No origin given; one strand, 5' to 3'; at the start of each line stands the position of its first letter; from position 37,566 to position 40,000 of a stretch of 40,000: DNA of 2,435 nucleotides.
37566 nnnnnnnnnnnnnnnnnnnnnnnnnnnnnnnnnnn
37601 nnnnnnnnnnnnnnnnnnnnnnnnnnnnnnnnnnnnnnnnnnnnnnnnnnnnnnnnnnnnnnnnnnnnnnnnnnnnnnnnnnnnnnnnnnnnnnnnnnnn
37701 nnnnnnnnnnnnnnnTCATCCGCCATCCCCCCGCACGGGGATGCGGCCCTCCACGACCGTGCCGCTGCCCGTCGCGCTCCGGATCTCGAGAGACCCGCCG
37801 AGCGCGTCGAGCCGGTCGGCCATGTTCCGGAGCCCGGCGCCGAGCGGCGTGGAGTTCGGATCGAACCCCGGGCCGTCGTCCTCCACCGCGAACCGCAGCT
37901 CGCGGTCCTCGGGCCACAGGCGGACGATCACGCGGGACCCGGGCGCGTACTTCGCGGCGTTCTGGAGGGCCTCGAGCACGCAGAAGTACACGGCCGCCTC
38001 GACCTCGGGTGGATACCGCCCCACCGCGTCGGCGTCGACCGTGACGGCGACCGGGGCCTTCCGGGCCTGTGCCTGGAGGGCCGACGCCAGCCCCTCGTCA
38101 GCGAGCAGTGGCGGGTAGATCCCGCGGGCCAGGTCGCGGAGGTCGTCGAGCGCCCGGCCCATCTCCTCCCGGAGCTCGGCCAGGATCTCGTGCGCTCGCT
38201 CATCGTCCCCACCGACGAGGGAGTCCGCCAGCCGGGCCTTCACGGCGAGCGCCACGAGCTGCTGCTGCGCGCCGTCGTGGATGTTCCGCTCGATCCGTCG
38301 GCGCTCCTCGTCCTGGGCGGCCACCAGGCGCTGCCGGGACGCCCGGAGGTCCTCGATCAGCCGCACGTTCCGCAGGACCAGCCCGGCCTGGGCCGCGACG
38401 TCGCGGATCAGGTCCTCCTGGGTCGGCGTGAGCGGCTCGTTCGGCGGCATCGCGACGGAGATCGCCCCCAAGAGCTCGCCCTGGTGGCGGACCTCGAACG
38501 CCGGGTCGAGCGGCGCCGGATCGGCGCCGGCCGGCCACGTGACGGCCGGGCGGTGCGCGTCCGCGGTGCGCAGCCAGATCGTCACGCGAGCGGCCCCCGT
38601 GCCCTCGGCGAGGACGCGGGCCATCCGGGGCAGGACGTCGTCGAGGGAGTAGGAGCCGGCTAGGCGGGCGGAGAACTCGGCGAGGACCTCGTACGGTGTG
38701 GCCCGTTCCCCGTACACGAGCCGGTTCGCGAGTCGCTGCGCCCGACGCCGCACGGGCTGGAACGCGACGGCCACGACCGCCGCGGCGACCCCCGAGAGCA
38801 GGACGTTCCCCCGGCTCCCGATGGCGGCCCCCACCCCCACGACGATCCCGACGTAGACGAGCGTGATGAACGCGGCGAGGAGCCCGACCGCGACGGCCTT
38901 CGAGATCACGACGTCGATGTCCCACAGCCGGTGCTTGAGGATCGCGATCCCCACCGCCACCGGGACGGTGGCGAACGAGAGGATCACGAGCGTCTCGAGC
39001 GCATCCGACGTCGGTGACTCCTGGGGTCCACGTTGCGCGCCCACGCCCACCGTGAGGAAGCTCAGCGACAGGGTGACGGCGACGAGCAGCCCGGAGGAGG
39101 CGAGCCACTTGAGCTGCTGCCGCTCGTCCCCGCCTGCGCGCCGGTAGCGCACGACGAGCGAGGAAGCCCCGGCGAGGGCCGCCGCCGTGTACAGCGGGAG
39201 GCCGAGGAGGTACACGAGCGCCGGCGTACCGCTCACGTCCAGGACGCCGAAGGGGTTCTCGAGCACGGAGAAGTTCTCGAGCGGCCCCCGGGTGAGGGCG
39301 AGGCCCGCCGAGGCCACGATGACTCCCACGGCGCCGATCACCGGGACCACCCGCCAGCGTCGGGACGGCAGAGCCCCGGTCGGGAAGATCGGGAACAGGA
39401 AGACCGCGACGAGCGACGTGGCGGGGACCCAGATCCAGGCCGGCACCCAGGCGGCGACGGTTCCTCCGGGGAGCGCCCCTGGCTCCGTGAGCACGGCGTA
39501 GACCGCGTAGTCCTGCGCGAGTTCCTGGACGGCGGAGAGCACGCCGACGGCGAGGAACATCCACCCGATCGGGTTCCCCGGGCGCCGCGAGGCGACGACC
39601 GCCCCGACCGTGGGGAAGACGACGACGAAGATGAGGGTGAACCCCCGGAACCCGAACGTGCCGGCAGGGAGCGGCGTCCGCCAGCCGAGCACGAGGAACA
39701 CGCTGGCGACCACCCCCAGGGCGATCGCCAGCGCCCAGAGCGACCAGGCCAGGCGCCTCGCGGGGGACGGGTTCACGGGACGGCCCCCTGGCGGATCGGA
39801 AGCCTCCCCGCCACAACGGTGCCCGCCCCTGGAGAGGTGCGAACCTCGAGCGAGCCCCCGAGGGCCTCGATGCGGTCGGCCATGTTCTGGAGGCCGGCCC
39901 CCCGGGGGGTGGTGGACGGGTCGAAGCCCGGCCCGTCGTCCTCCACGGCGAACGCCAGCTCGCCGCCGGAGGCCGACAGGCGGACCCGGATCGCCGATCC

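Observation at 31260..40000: Head-to-tail array of at least five paralogous polytopic HisKA_3 sensor kinases, every junction a 4-nt start/stop overlap, with no DNA-binding regulator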

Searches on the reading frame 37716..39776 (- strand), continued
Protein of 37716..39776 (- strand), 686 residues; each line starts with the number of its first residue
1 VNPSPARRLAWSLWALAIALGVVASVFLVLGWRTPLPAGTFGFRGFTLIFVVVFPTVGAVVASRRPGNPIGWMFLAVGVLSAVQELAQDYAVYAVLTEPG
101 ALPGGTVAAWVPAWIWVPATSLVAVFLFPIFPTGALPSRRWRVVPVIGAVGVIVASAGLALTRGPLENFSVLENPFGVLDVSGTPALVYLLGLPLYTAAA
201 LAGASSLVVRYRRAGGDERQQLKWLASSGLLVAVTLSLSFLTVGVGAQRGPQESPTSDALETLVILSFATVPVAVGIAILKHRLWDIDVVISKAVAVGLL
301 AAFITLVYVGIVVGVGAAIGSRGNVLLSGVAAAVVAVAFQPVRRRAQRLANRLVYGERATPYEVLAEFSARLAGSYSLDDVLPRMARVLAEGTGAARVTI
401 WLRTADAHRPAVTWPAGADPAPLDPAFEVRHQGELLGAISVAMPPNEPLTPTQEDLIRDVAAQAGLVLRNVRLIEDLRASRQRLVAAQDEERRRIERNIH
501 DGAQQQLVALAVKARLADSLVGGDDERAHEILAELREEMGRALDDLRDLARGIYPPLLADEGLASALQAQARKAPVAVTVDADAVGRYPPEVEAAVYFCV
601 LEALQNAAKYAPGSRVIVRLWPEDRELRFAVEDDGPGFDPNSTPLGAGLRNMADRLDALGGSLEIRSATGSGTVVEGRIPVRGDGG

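Call 71: search_protein_families(library=pfam, proteins=[L050:2618-3295:+, L050:1257-2780:-, L050:3993-4457:-, L050:14263-15192:+, L050:15289-16017:-, L050:15873-17081:-, L050:244-1092:-], max_evalue=0.001)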
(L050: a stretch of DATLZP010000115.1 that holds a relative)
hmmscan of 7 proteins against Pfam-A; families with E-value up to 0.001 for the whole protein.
L050:2618-3295:+ (225 aa): 3 families
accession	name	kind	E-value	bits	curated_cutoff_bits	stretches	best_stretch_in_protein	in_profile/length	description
PF00072.30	Response_reg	-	6.3e-15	55.8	30.2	1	7-113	1-100/111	Response regulator receiver domain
PF00196.25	GerE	-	2.1e-14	53.3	23.5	1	157-208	2-53/57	Bacterial regulatory proteins, luxR family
PF08281.18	Sigma70_r4_2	-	0.00082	19.4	25.7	0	155-193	8-47/54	Sigma-70, region 4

L050:1257-2780:- (507 aa): 2 families
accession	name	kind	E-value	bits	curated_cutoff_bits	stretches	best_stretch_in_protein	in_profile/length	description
PF00211.25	Guanylate_cyc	-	4.7e-24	85.4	21.9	1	321-493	7-175/183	Adenylate and Guanylate cyclase catalytic domain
PF00072.30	Response_reg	-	1.4e-14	54.6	30.2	1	84-188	2-99/111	Response regulator receiver domain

L050:3993-4457:- (154 aa): 1 family
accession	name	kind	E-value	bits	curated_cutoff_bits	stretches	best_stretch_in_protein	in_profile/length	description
PF00582.32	Usp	-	2.5e-32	112.8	24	1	19-148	1-140/141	Universal stress protein family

L050:14263-15192:+ (309 aa): 3 families
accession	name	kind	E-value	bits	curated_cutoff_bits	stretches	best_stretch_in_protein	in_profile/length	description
PF07730.19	HisKA_3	-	2.8e-15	57.1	24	1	102-167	1-66/68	Histidine kinase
PF02518.31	HATPase_c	-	1.4e-13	51.7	26.4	1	204-292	3-109/111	Histidine kinase-, DNA gyrase B-, and HSP90-like ATPase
PF13581.12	HATPase_c_2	-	2.8e-07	31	27.4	1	177-254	4-84/127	Histidine kinase-like ATPase domain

L050:15289-16017:- (242 aa): 1 family
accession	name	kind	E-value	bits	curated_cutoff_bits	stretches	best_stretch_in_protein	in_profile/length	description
PF00072.30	Response_reg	-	3.4e-24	85.6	30.2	1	122-233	1-109/111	Response regulator receiver domain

L050:15873-17081:- (402 aa): 2 families
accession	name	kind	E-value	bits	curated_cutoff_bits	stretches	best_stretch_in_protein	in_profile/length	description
PF13177.12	DNA_pol3_delta2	-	1.6e-36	126.1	27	1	48-198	5-160/161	DNA polymerase III, delta subunit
PF00004.35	AAA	-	0.00078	20.3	21.2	0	64-195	2-128/131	ATPase family associated with various cellular activities (AAA)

L050:244-1092:- (282 aa): 2 families
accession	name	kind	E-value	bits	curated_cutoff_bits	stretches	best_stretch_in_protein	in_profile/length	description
PF10027.14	DUF2269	-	1.9e-07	31.7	28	1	22-169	5-150/150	Predicted integral membrane protein (DUF2269)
PF13473.12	Cupredoxin_1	-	7.4e-07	29.6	27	1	198-279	29-102/104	Cupredoxin-like domain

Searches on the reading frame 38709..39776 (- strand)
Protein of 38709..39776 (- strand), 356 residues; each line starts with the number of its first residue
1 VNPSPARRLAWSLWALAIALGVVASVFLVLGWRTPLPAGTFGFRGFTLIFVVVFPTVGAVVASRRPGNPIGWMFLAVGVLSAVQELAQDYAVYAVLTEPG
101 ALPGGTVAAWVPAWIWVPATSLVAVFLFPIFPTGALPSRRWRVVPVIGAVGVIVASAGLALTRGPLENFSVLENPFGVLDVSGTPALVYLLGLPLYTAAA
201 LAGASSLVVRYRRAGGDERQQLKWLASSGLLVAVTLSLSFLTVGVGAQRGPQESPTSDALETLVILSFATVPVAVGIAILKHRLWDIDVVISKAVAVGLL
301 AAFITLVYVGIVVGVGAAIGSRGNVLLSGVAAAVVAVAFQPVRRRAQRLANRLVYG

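Call 47: predict_structure(alignment_id=A3)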
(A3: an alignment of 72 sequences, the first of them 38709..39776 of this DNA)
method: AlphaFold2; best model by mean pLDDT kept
length: 356 residues; sequences in the alignment: 72
mean_pLDDT: 89.2   pTM: 0.82
mean pLDDT of the five models: 89.2, 88.6, 87.4, 87.1, 86.4
residues with pLDDT >= 90: 245; 70-90: 79; 50-70: 32; < 50: 0
segments of 3 or more residues with pLDDT < 50: none
pLDDT, mean of each block of 10 residues (from residue 1): 94 98 98 94 95 96 94 98 98 98 98 97 98 94 98 96 93 94 69 95 97 94 96 96 83 74 97 91 71 61 76 76 75 80 77 62
secondary structure, 60 per line:
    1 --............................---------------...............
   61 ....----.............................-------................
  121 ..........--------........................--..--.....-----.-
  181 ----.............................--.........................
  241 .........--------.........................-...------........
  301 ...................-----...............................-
elements in order: H3-30 H46-64 H69-97 H105-130 H139-161 E169-173 H185-213 H216-249 H258-282 H293-319 H325-355

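Call 51: fold_search(model_id=the predicted structure, library=pdb)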
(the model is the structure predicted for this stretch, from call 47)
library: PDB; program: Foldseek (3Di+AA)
matches with E <= 10: 558; with E <= 0.001: 0
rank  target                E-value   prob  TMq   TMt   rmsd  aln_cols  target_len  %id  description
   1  8gng_A                3.7e-02  0.75  0.23  0.26  20.0       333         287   15  Crystal structure of human adenosine A2A receptor in complex with istradefylline. (released 2023-03-22)
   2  8i2h                  3.9e-02  0.96  0.31  0.22  14.2       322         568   13  Follicle stimulating hormone receptor (released 2023-03-22)
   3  8i2g_R                5.0e-02  0.97  0.34  0.23  14.0       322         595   13  FSHR-Follicle stimulating hormone-compound 716340-Gs complex (released 2023-03-29)
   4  4bwb_A                6.5e-02  0.94  0.33  0.37  11.2       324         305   13  Structure of Evolved Agonist-bound Neurotensin Receptor 1 Mutant without Lysozyme Fusion (released 2014-01-29)
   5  7zl9                  6.5e-02  0.72  0.25  0.23  16.2       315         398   13  Crystal structure of human GPCR Niacin receptor (HCA2) (released 2023-04-12)
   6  7fij                  7.7e-02  0.90  0.32  0.23  12.3       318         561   13  luteinizing hormone/choriogonadotropin receptor (released 2021-09-29)
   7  8iys_R                7.7e-02  0.47  0.20  0.22  17.7       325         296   15  TUG891-bound FFAR4 in complex with Gq (released 2023-06-21)
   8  9fup                  8.7e-02  0.28  0.15  0.15  29.6       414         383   14  Serial microseconds crystallography at ID29 using fixed-target (small foils): A2a adenosine receptor co-crystallised wit (released 2025-01-22)
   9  9p94_R                9.9e-02  0.94  0.33  0.33  10.4       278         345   10  Cryo-EM structure of the PAC1sR-PACAP27-Gs complex (released 2025-11-19)
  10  7ld4_R                9.9e-02  0.33  0.18  0.21  21.8       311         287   14  Cryo-EM structure of the human adenosine A1 receptor-Gi2-protein complex bound to its endogenous agonist (released 2021-09-08)
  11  9gg5_R                9.9e-02  0.30  0.17  0.19  22.1       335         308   13  Cryo-EM structure of Thromboxane A2 receptor-miniGq protein complex bound to U46619 (released 2025-08-27)
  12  7f1q_R                1.0e-01  0.44  0.20  0.19  22.2       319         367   11  Cryo-EM structure of the chemokine receptor CCR5 in complex with MIP-1a and Gi (released 2021-07-14)
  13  6tq7_B                1.1e-01  0.35  0.18  0.20  23.6       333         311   15  Crystal structure of the Orexin-1 receptor in complex with SB-334867 (released 2020-01-01)
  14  8cu7                  1.1e-01  0.18  0.15  0.14  29.2       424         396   16  Crystal structure of A2AAR-StaR2-bRIL in complex with a novel A2a antagonist, LJ-4517 (released 2022-08-31)
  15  8rwc                  1.1e-01  0.21  0.15  0.14  29.2       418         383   14  Crystal structure of the adenosine A2A receptor in complex with the synthetic photoswitch 'StilSwitch2 (released 2025-01-08)
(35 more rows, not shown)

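Call 64: search_protein_representatives(alignment_id=A4)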
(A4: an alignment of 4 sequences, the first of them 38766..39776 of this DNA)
Query: 4 sequences, 344 profile positions. Proteins with E-value up to 0.001 (for the whole library): 23581; up to 1e-10: 12820; up to 1e-30: 3928. The best 150 are listed.
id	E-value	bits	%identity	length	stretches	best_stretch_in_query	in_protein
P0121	4.6e-102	357.8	-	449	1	2-344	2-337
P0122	1.1e-97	343.4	-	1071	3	2-344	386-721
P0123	1.7e-91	323.1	-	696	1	1-344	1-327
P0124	2.1e-91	322.8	-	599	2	103-344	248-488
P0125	1.1e-90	320.4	-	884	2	8-342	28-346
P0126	1.2e-82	294.0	-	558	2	7-315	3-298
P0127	3.6e-82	292.4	-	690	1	20-344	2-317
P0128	7.8e-82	291.3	-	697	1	1-343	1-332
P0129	1.1e-80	287.5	-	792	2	7-344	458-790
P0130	1.1e-78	280.9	-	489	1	3-329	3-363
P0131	6.1e-77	275.2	-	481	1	1-317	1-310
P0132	8.1e-77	274.8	-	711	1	1-344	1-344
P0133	2.4e-75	270.0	-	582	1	4-344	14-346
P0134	1.5e-74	267.3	-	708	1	18-344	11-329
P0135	5.2e-73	262.3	-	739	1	2-336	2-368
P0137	7.4e-73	261.8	-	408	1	7-341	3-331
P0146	4.6e-69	249.3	-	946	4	8-342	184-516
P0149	4.8e-68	246.0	-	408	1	1-342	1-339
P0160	6.9e-67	242.2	-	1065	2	1-325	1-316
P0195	1.7e-63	231.0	-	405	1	1-342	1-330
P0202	3.7e-63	229.9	-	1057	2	13-324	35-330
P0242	1.7e-60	221.1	-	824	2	7-343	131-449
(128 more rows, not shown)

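Call 65: search_protein_families(library=pfam, proteins=[P0122, P0160, P0125, P0129, P0146, P0137, P0149, P0195, P0202, P0242], max_evalue=0.001)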
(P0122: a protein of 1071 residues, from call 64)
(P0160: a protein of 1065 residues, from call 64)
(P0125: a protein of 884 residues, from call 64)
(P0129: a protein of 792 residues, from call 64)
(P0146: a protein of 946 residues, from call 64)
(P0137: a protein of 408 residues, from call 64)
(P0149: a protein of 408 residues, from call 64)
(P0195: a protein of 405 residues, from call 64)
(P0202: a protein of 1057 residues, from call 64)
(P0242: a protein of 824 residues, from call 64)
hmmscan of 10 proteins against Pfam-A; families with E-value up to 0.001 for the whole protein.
P0122 (1071 aa): 6 families
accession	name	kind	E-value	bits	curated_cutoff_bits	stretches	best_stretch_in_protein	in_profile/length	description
PF07730.19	HisKA_3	-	4e-15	56.5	24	1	873-940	1-68/68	Histidine kinase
PF02518.31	HATPase_c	-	1.3e-12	48.5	26.4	1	976-1064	3-110/111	Histidine kinase-, DNA gyrase B-, and HSP90-like ATPase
PF01590.32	GAF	-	5.4e-06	27.4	22.4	1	789-849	71-132/133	GAF domain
PF13185.12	GAF_2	-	6.2e-06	26.9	28.6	1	796-849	83-134/136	GAF domain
PF13492.12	GAF_3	-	6.6e-06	27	27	1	793-849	69-126/129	GAF domain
PF13581.12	HATPase_c_2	-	0.00079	19.9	27.4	0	983-1025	35-82/127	Histidine kinase-like ATPase domain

P0160 (1065 aa): 2 families
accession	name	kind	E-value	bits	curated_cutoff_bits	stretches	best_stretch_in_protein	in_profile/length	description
PF07730.19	HisKA_3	-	1.1e-12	48.7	24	1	862-937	1-68/68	Histidine kinase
PF02518.31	HATPase_c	-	5.6e-12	46.5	26.4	1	978-1064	3-109/111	Histidine kinase-, DNA gyrase B-, and HSP90-like ATPase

P0125 (884 aa): 0 families

P0129 (792 aa): 0 families

P0146 (946 aa): 0 families

P0137 (408 aa): 0 families

P0149 (408 aa): 0 families

P0195 (405 aa): 0 families

P0202 (1057 aa): 4 families
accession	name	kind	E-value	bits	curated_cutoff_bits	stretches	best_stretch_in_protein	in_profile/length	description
PF07730.19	HisKA_3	-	1.7e-14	54.6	24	1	838-904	1-68/68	Histidine kinase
PF02518.31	HATPase_c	-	7.4e-11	42.9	26.4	1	946-1035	3-109/111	Histidine kinase-, DNA gyrase B-, and HSP90-like ATPase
PF01590.32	GAF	-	1.2e-06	29.5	22.4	1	771-814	91-132/133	GAF domain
PF13185.12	GAF_2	-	0.0007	20.3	28.6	0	766-814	91-134/136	GAF domain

P0242 (824 aa): 5 families
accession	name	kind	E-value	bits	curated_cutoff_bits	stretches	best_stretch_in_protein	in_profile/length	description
PF07730.19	HisKA_3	-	8.3e-14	52.3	24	1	617-684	1-68/68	Histidine kinase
PF01590.32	GAF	-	1.7e-10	42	22.4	1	549-594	90-133/133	GAF domain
PF02518.31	HATPase_c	-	8e-10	39.6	26.4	1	725-811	3-109/111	Histidine kinase-, DNA gyrase B-, and HSP90-like ATPase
PF13185.12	GAF_2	-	5.7e-08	33.5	28.6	1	544-595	87-136/136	GAF domain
PF13492.12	GAF_3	-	1.3e-05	26.1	27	1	549-594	83-127/129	GAF domain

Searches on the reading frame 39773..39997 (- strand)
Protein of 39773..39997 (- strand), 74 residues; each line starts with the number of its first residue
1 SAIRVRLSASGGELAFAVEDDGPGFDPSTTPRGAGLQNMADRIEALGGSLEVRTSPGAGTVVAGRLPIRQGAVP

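Call 10: search_protein_families(library=pfam, proteins=[window:39773-39997:-], max_evalue=0.01)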
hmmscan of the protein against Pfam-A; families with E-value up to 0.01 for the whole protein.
window:39773-39997:- (74 aa): 2 families
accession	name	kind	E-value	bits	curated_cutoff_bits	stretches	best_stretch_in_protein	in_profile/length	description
PF02518.31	HATPase_c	-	6.6e-09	36.6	26.4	1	2-69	26-110/111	Histidine kinase-, DNA gyrase B-, and HSP90-like ATPase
PF13581.12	HATPase_c_2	-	0.0029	18.1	27.4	1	2-35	55-89/127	Histidine kinase-like ATPase domain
